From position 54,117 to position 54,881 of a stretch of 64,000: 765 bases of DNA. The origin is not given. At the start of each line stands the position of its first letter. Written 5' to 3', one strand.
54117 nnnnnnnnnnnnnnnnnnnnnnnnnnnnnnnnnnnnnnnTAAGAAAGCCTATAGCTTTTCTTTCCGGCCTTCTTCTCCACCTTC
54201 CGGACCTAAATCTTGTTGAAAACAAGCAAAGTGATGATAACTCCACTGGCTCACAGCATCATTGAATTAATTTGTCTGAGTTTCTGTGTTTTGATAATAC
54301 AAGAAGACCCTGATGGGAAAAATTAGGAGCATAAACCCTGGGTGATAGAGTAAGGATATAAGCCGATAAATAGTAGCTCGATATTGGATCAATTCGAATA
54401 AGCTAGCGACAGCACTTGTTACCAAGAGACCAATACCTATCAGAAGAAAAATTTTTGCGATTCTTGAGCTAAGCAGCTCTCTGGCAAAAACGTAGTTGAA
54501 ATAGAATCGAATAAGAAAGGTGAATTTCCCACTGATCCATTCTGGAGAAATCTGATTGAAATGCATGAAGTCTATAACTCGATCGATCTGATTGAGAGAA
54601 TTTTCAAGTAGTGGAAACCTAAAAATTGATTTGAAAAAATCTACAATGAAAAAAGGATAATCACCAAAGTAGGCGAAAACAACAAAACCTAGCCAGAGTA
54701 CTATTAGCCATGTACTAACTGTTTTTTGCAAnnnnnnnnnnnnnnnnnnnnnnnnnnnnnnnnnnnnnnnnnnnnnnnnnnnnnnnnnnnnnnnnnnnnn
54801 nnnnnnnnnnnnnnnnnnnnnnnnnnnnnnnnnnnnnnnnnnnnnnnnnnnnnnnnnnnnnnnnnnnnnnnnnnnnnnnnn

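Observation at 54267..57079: Four-gene operon joining a T9SS cargo protein to a dedicated exosortase sorting system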

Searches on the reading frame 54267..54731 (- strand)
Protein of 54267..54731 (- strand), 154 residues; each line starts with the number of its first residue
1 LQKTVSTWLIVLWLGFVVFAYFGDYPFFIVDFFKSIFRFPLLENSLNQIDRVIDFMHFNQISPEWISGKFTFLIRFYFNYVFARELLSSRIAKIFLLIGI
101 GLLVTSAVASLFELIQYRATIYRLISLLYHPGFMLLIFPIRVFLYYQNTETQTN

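Call 3: search_protein_families(library=ncbifam, proteins=[window:54267-54731:-], max_evalue=1)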
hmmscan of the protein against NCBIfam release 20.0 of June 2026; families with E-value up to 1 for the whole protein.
window:54267-54731:- (154 aa): 0 families

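Call 4: search_protein_families(library=pfam, proteins=[window:54267-54731:-], max_evalue=1)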
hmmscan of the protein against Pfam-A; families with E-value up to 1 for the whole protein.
window:54267-54731:- (154 aa): 1 family
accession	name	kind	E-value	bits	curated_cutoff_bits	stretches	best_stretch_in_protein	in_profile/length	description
PF10242.14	L_HMGIC_fpl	-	0.17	12.6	25.2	1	88-140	69-124/181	Lipoma HMGIC fusion partner-like protein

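Call 26: search_protein_families(library=ncbifam, alignment_id=A4, max_evalue=0.01)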
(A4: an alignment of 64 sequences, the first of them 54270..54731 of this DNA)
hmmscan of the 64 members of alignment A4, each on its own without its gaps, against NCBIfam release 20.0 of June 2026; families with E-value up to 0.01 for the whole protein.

A. member 1, window:54270-54731:- (154 aa): 0 families

B. families by the number of members that match (of 64 scanned): 6 families
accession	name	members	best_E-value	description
NF046082.1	assoc_w_XrtX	51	2.4e-26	XrtX-associated membrane protein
TIGR04127.1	flavo_near_exo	2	0.00046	exosortase F system-associated membrane protein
NF046002.1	MAG3450_fam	1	0.00028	MAG3450 family membrane protein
NF041745.1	RdrD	1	0.0024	antiviral RADAR system accessory protein RdrD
NF007160.0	PRK09598.1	1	0.0051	phosphoethanolamine--lipid A transferase EptA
TIGR04402.2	mob_CxxC_CxxC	1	0.0069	mobilome CxxCx(11)CxxC protein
